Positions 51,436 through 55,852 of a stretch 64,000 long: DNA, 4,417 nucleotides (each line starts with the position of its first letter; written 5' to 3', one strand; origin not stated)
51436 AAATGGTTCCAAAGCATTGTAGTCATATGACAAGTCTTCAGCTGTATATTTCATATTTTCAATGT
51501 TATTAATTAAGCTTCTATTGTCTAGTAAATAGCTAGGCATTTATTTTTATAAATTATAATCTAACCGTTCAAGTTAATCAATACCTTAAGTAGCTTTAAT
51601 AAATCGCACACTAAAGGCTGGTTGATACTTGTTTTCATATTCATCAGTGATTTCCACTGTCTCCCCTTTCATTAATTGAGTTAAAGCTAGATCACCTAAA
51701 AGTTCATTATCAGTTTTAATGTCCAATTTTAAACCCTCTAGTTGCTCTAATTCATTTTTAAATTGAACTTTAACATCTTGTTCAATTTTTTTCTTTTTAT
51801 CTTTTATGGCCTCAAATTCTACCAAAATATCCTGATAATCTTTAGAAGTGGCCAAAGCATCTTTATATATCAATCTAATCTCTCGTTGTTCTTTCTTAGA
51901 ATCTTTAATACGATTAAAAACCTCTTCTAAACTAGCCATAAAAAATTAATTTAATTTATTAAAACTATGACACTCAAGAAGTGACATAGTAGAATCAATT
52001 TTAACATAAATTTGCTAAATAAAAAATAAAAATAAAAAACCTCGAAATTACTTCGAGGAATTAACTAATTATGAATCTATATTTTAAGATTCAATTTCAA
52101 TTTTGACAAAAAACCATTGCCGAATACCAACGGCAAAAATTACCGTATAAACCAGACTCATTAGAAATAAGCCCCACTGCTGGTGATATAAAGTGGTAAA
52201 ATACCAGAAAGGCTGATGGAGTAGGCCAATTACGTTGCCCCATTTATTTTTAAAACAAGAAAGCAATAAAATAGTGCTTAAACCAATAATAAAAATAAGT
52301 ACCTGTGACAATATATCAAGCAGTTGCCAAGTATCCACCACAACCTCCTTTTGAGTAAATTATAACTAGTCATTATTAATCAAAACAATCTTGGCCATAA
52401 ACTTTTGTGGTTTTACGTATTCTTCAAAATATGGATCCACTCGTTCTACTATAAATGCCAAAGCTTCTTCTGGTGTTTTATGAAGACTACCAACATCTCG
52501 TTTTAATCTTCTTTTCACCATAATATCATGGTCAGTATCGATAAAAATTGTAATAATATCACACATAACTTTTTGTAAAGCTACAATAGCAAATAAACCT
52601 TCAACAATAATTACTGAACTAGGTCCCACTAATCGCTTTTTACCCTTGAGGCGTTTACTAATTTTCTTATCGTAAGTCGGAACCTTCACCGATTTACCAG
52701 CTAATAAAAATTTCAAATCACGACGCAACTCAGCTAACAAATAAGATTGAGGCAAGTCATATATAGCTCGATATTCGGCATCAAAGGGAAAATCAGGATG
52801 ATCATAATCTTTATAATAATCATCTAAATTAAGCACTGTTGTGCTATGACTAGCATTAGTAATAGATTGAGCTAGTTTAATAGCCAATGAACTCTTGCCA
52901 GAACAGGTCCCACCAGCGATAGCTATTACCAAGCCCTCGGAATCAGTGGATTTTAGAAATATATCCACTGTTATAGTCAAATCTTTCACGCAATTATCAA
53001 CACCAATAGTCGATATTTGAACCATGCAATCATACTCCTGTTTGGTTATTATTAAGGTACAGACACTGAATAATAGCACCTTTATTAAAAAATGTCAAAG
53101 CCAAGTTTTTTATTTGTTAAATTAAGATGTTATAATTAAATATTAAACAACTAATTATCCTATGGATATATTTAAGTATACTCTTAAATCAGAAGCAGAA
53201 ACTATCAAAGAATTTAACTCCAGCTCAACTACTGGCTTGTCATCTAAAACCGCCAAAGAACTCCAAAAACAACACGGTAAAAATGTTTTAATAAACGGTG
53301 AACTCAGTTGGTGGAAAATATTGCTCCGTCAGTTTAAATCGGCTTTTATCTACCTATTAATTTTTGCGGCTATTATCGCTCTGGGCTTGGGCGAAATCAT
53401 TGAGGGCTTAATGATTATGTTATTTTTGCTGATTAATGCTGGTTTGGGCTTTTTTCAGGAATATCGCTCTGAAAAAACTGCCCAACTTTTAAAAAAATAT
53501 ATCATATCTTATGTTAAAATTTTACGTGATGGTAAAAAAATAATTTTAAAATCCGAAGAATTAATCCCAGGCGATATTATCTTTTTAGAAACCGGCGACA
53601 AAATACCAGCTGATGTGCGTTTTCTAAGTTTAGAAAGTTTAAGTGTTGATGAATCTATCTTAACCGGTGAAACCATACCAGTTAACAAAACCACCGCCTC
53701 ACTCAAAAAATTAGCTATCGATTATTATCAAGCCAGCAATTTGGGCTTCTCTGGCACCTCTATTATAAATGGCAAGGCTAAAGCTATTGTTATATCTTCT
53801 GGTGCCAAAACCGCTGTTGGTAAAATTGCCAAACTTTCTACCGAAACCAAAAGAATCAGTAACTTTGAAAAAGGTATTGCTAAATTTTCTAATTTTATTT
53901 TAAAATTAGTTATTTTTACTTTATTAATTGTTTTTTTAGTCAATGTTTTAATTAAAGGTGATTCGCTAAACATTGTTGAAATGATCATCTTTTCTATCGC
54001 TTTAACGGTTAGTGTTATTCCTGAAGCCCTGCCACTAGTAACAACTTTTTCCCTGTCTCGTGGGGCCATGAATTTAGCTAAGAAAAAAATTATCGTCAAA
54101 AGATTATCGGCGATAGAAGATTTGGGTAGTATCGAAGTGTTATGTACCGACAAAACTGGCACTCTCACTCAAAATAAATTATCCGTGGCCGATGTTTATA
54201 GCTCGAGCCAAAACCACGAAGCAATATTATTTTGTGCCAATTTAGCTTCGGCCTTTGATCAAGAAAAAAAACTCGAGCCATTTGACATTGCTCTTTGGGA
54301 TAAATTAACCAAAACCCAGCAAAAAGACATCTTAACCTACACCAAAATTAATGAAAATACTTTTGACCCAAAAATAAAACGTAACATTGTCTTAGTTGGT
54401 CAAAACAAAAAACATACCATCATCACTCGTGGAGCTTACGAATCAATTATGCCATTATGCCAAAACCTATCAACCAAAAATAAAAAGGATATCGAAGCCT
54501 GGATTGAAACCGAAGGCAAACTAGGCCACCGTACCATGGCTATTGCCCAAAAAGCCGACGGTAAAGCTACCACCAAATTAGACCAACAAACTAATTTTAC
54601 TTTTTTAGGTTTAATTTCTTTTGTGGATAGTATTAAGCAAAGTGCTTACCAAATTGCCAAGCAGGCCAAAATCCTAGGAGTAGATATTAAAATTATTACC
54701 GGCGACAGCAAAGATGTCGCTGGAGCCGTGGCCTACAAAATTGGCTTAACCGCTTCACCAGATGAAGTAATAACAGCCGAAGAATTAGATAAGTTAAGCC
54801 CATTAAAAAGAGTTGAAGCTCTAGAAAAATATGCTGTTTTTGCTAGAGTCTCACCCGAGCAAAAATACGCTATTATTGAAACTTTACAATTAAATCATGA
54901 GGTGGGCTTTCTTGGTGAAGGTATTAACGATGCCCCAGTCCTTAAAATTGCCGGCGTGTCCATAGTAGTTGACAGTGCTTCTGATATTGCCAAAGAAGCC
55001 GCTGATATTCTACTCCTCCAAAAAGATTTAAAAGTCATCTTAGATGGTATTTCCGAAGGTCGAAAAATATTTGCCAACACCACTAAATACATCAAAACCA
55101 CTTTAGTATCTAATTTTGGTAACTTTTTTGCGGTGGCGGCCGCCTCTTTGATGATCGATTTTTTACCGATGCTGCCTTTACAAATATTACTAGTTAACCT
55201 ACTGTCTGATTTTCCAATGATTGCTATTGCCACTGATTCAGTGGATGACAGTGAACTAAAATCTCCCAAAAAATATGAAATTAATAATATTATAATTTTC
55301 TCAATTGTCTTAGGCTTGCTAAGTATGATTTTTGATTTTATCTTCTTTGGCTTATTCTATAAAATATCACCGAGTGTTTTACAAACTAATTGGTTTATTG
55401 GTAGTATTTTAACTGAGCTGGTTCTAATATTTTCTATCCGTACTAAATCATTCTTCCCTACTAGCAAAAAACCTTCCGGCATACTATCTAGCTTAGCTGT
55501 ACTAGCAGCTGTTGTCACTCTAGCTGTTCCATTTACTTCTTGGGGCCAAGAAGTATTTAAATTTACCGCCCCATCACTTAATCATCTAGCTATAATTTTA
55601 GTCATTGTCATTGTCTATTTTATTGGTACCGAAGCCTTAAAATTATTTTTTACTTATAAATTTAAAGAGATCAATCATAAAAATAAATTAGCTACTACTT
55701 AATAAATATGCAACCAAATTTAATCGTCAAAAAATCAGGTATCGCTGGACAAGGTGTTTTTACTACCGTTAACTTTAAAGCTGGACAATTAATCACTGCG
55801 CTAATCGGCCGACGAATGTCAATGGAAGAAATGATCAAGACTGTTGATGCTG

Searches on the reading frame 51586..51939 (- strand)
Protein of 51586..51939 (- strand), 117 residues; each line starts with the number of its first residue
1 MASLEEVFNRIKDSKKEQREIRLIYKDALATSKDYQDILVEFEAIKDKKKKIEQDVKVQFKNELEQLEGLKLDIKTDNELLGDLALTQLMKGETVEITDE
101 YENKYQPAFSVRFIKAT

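Call 56: search_protein_families(library=pfam, proteins=[window:51586-51939:-], max_evalue=0.1)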
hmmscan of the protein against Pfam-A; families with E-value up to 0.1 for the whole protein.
window:51586-51939:- (117 aa): 1 family
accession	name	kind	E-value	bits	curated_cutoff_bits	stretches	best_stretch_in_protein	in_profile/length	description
PF01123.25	Stap_Strp_toxin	-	0.098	13.6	23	0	13-57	17-61/87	Staphylococcal/Streptococcal toxin, OB-fold domain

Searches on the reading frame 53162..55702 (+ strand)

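Call 55: search_protein_families(library=ncbifam, proteins=[window:53162-55702:+], max_evalue=1e-10)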
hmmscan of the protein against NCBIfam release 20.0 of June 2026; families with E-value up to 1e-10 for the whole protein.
window:53162-55702:+ (846 aa): 18 families
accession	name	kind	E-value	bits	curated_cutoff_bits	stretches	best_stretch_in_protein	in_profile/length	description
TIGR01524.1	ATPase-IIIB_Mg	equivalog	1.9e-168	562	610.75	1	8-836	16-866/867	magnesium-translocating P-type ATPase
NF011702.0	PRK15122.1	subfamily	4.4e-147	491.5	975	1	7-836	32-905/907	magnesium-translocating P-type ATPase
TIGR01647.1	ATPase-IIIA_H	equivalog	7.1e-140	467.5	615.5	1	25-786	1-749/755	plasma-membrane proton-efflux P-type ATPase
TIGR01522.1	ATPase-IIA2_Ca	equivalog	1.7e-118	396.6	798.3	1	10-723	8-734/854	calcium-transporting P-type ATPase, PMR1-type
TIGR01116.1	ATPase-IIA1_Ca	equivalog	3.5e-100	336.3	703.4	2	55-349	2-290/799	calcium-translocating P-type ATPase, SERCA-type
TIGR01523.1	ATPase-IID_K-Na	equivalog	1.6e-86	290.8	645.05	3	12-228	12-233/997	potassium/sodium efflux P-type ATPase, fungal-type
TIGR01517.1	ATPase-IIB_Ca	equivalog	4.8e-78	263.2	507.05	1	15-701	45-751/882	calcium-translocating P-type ATPase, PMCA-type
TIGR01106.1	ATPase-IIC_X-K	subfamily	8.4e-75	252.3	946.1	2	10-368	21-388/997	Na,H/K antiporter P-type ATPase subunit alpha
TIGR01494.1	ATPase_P-type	subfamily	6.8e-69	232.5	62.3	3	556-672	362-474/478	HAD-IC family P-type ATPase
TIGR01525.1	ATPase-IB_hvy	subfamily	6e-63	213.5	346.25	2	65-532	4-430/560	heavy metal translocating P-type ATPase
TIGR01657.1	P-ATPase-V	hypoth_equivalog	1.4e-56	191.7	618.25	1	18-362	133-486/1055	ATP13A2 family polyamine export P-type ATPase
TIGR01512.1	ATPase-IB2_Cd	subfamily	1.5e-45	155.9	313.5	2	65-348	4-258/494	cadmium family heavy metal-translocating P-type ATPase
NF008262.1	PRK11033.1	equivalog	2e-42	145.6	1005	1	65-530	181-599/731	zinc/cadmium/mercury/lead-transporting ATPase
TIGR01511.1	ATPase-IB1_Cu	subfamily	1.4e-40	139.7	397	2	83-353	47-290/542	copper-translocating P-type ATPase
NF033775.1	P_type_ZntA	exception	2.2e-38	132.1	1240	1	64-368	185-472/732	Zn(II)/Cd(II)/Pb(II) translocating P-type ATPase ZntA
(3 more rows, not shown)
